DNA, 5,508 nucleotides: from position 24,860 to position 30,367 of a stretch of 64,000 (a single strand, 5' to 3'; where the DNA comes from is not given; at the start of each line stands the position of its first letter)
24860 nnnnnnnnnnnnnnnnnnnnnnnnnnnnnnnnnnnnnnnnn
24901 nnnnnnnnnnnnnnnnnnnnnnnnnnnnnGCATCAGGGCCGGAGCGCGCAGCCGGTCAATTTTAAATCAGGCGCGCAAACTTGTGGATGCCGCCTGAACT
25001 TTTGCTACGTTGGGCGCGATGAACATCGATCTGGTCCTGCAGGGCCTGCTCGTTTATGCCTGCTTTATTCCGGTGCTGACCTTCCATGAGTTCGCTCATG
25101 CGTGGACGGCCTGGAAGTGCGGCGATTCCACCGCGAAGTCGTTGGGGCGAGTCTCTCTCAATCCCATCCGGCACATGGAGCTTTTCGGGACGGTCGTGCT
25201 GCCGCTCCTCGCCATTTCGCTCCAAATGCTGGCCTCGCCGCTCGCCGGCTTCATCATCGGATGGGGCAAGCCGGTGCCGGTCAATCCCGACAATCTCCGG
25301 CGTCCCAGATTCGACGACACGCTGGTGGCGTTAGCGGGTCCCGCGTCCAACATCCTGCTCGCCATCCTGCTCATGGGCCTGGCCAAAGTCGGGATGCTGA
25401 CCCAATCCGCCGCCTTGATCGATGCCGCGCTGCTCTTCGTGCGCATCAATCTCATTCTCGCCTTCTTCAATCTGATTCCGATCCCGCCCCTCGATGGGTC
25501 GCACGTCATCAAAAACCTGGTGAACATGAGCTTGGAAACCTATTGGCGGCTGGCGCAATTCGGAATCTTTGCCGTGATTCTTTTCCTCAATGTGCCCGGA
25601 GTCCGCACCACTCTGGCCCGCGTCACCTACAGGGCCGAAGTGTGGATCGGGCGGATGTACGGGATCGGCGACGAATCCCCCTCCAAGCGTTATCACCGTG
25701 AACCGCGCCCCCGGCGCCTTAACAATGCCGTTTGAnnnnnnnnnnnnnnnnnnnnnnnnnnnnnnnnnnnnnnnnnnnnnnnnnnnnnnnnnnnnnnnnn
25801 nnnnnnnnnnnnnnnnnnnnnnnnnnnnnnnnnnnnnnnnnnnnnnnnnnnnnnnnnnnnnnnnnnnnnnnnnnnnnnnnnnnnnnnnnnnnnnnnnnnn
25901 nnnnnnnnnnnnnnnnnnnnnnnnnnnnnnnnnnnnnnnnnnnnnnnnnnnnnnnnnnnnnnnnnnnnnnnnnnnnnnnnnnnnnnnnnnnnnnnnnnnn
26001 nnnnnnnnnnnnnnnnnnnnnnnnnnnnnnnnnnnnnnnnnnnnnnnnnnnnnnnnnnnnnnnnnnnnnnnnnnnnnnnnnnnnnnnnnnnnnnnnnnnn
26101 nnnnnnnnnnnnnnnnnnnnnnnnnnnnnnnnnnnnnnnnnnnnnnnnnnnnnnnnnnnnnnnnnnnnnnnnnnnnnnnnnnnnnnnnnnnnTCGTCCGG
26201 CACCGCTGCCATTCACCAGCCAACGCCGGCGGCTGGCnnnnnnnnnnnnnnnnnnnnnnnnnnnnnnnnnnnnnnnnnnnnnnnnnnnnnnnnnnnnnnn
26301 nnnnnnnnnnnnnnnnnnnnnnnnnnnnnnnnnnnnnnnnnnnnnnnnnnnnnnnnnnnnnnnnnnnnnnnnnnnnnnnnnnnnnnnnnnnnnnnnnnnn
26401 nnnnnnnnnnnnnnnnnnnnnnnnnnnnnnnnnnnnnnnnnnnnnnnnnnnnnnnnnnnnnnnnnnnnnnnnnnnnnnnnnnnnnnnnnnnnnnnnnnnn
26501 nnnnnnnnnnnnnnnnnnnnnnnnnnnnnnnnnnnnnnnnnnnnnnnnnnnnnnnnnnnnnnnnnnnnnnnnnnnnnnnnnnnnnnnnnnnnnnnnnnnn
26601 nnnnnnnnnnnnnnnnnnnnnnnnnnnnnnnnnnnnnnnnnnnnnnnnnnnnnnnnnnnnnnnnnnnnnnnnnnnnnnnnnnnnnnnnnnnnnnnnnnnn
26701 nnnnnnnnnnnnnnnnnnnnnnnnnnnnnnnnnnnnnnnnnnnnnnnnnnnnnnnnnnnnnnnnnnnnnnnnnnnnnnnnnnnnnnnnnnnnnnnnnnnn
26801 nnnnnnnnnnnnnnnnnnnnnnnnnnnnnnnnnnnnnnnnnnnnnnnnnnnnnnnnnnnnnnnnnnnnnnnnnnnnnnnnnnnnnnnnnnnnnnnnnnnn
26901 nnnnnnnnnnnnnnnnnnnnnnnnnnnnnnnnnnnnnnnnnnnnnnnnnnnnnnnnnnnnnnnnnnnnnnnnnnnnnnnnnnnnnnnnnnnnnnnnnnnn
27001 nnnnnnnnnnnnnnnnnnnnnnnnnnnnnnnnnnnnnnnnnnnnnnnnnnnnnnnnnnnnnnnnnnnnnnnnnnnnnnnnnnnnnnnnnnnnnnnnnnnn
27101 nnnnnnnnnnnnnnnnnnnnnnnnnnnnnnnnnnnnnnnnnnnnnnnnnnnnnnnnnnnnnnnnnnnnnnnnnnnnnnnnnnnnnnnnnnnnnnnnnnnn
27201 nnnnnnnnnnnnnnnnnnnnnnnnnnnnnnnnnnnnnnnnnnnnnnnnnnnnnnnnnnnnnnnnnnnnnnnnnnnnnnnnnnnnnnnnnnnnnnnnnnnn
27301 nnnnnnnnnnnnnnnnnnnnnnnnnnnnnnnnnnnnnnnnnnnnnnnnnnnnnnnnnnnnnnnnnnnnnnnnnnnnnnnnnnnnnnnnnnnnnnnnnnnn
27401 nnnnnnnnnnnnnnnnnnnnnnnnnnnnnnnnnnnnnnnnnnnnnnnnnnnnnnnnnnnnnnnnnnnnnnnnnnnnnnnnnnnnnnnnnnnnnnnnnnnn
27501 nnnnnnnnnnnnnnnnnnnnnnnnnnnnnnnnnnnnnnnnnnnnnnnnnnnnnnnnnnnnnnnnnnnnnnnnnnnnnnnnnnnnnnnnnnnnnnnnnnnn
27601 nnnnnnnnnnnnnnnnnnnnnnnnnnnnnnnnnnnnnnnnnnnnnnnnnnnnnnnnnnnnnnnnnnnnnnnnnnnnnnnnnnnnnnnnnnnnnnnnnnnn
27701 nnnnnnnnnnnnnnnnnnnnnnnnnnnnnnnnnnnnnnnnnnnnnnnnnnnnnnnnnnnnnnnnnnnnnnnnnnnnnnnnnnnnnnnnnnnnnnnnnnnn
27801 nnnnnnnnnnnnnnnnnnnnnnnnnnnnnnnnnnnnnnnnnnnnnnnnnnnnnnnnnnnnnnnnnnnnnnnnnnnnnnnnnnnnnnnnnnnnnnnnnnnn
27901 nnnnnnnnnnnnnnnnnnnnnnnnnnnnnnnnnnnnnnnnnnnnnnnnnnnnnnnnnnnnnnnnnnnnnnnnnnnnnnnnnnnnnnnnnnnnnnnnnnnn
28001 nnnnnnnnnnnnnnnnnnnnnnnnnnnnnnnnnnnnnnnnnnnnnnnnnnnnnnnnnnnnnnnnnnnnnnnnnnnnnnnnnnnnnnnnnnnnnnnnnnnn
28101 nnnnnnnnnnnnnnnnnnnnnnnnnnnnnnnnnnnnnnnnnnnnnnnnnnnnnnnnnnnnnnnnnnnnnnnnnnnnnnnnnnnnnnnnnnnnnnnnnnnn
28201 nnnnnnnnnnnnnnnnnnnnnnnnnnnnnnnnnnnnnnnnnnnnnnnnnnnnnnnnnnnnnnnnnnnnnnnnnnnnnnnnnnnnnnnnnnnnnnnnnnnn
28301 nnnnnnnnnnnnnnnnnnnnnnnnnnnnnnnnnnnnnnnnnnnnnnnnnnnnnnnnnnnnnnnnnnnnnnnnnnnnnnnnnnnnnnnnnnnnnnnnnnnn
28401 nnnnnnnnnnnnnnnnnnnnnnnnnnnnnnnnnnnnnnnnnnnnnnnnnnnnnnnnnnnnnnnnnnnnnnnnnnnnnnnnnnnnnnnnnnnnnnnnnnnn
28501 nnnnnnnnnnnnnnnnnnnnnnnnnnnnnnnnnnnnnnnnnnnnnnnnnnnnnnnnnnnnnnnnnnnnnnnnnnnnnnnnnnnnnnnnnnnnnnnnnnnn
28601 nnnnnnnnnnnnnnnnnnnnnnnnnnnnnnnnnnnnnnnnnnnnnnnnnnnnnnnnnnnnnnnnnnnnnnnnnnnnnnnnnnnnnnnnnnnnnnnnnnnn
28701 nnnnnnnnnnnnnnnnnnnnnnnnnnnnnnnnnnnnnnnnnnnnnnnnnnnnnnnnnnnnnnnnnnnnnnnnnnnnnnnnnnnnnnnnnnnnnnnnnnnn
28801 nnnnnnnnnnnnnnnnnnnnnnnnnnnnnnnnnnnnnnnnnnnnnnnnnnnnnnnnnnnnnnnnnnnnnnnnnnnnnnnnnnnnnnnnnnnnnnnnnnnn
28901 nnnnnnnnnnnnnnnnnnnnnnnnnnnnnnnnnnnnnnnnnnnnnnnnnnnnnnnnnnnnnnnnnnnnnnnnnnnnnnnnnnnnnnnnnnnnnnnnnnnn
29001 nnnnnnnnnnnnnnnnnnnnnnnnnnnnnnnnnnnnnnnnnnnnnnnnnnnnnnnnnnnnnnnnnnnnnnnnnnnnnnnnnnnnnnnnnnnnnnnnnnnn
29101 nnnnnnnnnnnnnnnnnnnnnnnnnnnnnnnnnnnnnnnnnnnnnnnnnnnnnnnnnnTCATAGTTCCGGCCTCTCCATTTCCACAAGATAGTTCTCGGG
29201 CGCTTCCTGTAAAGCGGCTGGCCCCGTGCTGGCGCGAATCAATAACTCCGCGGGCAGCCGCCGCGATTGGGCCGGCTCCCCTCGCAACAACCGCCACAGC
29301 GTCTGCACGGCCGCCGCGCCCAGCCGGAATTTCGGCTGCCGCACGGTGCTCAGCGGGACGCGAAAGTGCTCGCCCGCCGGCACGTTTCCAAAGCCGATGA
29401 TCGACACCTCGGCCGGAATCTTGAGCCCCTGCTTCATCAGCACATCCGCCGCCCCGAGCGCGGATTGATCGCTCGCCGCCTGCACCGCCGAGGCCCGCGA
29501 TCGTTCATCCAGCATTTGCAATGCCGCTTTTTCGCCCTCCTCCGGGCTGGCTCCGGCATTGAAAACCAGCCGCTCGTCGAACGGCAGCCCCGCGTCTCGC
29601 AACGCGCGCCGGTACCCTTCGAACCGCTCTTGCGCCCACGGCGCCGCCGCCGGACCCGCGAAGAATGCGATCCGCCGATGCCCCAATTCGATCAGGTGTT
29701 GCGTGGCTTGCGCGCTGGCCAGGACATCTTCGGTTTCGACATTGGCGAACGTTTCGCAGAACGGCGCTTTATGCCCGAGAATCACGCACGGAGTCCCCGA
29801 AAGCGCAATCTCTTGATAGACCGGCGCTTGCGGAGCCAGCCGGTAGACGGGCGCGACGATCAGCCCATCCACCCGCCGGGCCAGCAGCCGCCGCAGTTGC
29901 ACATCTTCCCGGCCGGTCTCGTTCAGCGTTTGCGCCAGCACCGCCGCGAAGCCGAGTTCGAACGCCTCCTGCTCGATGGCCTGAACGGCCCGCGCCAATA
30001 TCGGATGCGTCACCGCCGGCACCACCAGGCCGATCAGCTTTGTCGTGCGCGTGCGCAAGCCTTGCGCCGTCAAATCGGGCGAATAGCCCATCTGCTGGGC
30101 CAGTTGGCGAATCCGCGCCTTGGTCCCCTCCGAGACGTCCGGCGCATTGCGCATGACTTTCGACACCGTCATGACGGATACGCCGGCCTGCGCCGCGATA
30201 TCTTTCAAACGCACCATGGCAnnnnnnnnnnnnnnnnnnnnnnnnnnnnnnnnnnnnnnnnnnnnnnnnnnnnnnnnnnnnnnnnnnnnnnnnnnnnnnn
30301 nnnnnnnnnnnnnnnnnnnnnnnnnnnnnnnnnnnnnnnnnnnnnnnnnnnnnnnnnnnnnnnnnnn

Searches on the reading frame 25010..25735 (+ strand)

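Call 59: search_protein_families(library=pfam, proteins=[window:25010-25735:+], max_evalue=0.001)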
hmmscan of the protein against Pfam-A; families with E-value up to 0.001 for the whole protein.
window:25010-25735:+ (241 aa): 1 family
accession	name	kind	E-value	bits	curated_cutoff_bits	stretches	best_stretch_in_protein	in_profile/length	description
PF02163.28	Peptidase_M50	-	7.2e-16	58.6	27.2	2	134-175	158-198/221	Peptidase family M50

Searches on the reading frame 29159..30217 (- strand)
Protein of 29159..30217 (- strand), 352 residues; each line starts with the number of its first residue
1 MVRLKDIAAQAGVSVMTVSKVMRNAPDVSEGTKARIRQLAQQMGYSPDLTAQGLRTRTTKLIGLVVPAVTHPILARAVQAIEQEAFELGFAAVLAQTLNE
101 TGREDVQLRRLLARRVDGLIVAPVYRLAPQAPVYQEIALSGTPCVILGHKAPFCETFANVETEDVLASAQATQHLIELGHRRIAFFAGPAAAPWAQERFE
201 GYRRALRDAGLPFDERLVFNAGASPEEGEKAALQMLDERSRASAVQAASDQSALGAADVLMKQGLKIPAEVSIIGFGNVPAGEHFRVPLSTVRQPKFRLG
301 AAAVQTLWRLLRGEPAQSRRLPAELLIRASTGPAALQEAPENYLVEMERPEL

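Call 10: search_protein_families(library=pfam, proteins=[window:29159-30217:-])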
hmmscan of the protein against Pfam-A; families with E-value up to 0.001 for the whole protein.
window:29159-30217:- (352 aa): 5 families
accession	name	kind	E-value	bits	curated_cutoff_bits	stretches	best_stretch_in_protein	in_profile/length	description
PF13377.12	Peripla_BP_3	-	2e-33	116.3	26.5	1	173-331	2-167/167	Periplasmic binding protein-like domain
PF00532.27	Peripla_BP_1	-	3e-30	106.1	22.2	1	60-309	2-259/281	Periplasmic binding proteins and sugar binding domain of LacI family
PF00356.27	LacI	-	1.2e-16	60.7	27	1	4-48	2-46/46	Bacterial regulatory proteins, lacI family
PF13407.12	Peripla_BP_4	-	7.2e-16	58.9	35.1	1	62-314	1-257/258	Periplasmic binding protein domain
PF04967.18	HTH_10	-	0.00045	20.4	23.1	0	2-25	24-47/53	HTH DNA binding domain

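Call 55: search_solved_structures(query=window:29159-30217:-, max_evalue=1e-20)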
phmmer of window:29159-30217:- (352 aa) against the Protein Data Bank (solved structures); distinct sequences matched with E-value up to 1e-20: 55.
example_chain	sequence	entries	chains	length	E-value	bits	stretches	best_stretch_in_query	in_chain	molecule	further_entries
9ny7_A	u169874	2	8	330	3.5e-44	154.6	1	3-323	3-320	Ribose operon repressor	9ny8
3oqo_A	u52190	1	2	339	1.1e-42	149.7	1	3-331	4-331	Catabolite control protein A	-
3oqm_A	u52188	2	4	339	1.1e-42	149.6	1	3-331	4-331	Catabolite control protein A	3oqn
2o20_A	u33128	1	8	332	1.1e-42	149.6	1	4-323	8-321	Catabolite control protein A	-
9nt3_D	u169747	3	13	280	1.2e-40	143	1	60-334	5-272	Ancestral LacI Transcription Factor | LacI Transcription Factor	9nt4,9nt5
5ysz_A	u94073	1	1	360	1.7e-40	142.5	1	4-328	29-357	Transcriptional regulator, LacI family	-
1rzr_G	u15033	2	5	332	1.2e-39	139.6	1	2-330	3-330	Glucose-resistance amylase regulator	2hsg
2pua_A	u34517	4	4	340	1.9e-39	139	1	4-330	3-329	PURINE REPRESSOR | PROTEIN (PURINE REPRESSOR)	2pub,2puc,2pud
1zvv_A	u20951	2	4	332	3.1e-39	138.3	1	2-330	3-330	Glucose-resistance amylase regulator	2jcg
1jh9_A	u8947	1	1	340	6e-39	137.4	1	4-330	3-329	PURINE NUCLEOTIDE SYNTHESIS REPRESSOR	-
1jfs_A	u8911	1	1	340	7.1e-39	137.1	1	4-330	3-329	PURINE NUCLEOTIDE SYNTHESIS REPRESSOR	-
1jft_A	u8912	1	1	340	7.9e-39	137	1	4-330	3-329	PURINE NUCLEOTIDE SYNTHESIS REPRESSOR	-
2pue_A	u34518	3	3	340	9.4e-39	136.7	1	4-330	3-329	PROTEIN (PURINE REPRESSOR ) | PROTEIN (PURINE REPRESSOR)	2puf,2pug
1bdi_A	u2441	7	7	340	9.4e-39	136.7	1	4-330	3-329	PROTEIN (PURINE REPRESSOR) | PROTEIN (PURINE NUCLEOTIDE SYNTHESIS REPRESSOR)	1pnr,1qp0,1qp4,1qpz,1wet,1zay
1vpw_A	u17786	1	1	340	1.8e-38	135.8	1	4-330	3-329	PURINE REPRESSOR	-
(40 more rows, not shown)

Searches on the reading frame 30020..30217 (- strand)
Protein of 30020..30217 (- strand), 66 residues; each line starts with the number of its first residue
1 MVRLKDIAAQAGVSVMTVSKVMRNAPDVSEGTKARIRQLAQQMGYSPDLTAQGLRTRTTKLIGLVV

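Call 82: search_solved_structures(query=window:30020-30217:-, max_evalue=0.001, show_alignments=4)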
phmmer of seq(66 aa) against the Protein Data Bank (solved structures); distinct sequences matched with E-value up to 0.001: 44.
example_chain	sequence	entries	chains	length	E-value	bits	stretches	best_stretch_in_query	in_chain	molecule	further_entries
7ce1_A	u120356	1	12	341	3.8e-11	45.7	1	4-65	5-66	LacI-type transcription factor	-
7cdv_A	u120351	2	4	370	4.6e-11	45.5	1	4-65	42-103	LacI-type transcription factor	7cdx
3kjx_A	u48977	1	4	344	2.1e-10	43.4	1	3-65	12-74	Transcriptional regulator, LacI family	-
3bil_A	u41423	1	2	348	3.6e-10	42.7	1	3-66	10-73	Probable LacI-family transcriptional regulator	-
5ufh_A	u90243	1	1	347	8.7e-10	41.5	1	2-65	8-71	LacI-type transcriptional regulator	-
1zvv_A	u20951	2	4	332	2.2e-09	40.2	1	2-66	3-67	Glucose-resistance amylase regulator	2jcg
1rzr_G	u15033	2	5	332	2.2e-09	40.2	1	2-66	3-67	Glucose-resistance amylase regulator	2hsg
3dbi_A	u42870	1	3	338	9.8e-09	38.2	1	4-66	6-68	SUGAR-BINDING TRANSCRIPTIONAL REGULATOR, LACI FAMILY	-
3ctp_A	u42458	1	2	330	1.4e-08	37.7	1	3-66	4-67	Periplasmic binding protein/LacI transcriptional regulator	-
3oqo_A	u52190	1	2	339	2.8e-08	36.8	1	3-66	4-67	Catabolite control protein A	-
3oqm_A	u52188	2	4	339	2.8e-08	36.8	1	3-66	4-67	Catabolite control protein A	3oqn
3e3m_A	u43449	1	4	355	3.4e-08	36.5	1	2-65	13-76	Transcriptional regulator, LacI family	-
7ff4_A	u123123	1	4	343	9.3e-08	35.1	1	4-65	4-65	Transcriptional regulator, LacI family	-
4o5a_A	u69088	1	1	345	1.6e-07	34.4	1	3-65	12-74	LacI family transcription regulator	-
7e5w_A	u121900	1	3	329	5.4e-07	32.8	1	2-66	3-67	Catabolite control protein A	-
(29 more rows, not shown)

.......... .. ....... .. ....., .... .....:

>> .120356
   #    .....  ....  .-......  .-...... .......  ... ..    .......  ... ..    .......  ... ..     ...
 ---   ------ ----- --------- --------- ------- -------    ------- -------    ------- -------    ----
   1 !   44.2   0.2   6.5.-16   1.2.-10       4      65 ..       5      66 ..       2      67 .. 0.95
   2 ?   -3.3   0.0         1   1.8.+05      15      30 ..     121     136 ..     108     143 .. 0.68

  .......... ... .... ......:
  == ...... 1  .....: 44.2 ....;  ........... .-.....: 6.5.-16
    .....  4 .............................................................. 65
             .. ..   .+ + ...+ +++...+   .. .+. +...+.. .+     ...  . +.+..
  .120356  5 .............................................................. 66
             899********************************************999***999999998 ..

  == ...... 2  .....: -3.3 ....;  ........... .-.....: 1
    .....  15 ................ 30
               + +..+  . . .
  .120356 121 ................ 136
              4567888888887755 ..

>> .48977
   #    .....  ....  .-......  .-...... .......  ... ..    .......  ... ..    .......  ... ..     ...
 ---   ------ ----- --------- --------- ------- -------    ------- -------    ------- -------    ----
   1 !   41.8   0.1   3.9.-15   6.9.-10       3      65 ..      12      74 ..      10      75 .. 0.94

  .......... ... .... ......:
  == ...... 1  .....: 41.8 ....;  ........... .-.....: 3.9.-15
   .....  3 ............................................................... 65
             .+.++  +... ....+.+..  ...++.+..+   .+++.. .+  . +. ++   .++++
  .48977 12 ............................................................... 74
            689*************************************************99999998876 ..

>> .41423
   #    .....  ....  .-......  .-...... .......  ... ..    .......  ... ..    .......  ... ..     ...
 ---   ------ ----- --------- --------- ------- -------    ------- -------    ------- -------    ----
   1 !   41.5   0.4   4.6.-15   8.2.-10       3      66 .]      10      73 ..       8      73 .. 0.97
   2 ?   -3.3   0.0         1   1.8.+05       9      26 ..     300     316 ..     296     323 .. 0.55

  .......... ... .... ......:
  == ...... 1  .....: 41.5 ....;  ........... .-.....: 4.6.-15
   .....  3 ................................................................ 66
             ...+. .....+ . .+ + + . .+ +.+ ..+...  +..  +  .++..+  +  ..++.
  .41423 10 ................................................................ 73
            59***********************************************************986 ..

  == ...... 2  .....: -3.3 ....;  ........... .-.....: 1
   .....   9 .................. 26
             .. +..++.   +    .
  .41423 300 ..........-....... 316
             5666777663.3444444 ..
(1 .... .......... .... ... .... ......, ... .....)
